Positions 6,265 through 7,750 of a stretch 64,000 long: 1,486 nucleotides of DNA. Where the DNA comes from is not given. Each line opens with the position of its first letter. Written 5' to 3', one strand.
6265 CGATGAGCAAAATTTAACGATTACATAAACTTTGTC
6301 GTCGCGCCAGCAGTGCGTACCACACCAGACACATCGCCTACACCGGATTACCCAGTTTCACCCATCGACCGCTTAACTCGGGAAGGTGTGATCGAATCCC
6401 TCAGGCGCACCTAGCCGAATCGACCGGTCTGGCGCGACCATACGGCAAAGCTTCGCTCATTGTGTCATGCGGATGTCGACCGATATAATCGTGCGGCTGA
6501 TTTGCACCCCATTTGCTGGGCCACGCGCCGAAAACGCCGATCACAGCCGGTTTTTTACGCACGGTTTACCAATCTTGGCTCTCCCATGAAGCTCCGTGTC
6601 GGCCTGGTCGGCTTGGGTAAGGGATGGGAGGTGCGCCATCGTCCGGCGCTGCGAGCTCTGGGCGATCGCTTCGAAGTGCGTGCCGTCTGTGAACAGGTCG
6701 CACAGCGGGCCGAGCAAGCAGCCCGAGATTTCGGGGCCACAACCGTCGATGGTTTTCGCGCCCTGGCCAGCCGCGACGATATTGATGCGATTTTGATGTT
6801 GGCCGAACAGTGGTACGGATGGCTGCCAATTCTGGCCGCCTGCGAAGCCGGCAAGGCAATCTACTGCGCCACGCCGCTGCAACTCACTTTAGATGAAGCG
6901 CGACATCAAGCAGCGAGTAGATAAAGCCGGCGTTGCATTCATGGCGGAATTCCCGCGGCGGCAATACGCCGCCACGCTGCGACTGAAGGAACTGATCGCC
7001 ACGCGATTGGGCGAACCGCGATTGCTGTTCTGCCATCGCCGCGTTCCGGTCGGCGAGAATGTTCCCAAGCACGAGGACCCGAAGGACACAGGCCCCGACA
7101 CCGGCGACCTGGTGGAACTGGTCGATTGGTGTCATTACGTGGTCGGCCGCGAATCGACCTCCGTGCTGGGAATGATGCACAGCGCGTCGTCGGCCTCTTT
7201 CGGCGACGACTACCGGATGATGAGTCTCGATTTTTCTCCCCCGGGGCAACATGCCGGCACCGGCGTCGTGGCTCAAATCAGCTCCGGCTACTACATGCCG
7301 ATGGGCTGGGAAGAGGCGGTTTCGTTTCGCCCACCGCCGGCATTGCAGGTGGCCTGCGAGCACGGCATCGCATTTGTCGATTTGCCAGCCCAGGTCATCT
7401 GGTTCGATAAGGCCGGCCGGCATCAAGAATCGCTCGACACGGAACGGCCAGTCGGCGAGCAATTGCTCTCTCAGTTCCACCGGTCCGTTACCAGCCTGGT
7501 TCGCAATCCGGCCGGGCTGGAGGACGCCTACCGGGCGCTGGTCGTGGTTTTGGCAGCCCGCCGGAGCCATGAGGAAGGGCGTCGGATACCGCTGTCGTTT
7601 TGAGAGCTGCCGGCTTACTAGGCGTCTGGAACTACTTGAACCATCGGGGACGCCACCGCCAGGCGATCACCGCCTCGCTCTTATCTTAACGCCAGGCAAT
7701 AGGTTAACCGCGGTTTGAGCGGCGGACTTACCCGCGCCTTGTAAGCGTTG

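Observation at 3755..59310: About 17 reading-frame breaks in ~50 genes, each on or next to a GCGC/(GC)n motif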

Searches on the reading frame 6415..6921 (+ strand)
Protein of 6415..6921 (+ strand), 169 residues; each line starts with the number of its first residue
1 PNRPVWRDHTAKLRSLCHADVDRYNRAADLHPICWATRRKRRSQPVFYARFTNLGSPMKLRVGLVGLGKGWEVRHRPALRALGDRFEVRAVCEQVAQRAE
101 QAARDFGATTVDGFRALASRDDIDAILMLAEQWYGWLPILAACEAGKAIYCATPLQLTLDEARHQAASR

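Call 9: search_protein_families(library=pfam, proteins=[window:6415-6921:+], max_evalue=0.01)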
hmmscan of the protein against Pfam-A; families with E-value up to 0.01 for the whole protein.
window:6415-6921:+ (169 aa): 1 family
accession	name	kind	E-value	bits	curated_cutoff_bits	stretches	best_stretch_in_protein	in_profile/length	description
PF01408.29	GFO_IDH_MocA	-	4.7e-12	47.1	24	1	60-164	1-104/120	Oxidoreductase family, NAD-binding Rossmann fold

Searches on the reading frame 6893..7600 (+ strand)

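Call 9: search_protein_families(library=pfam, proteins=[window:6893-7600:+], max_evalue=0.01)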
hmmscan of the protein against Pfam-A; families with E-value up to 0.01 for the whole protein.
window:6893-7600:+ (236 aa): 2 families
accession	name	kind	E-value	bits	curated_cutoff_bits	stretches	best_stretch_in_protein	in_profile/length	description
PF02894.22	GFO_IDH_MocA_C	-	4.4e-05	23.8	22.9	0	183-234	164-218/218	Oxidoreductase family, C-terminal alpha/beta domain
PF22725.1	GFO_IDH_MocA_C3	-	0.0032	17.9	27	1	29-159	2-122/124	GFO/IDH/MocA C-terminal domain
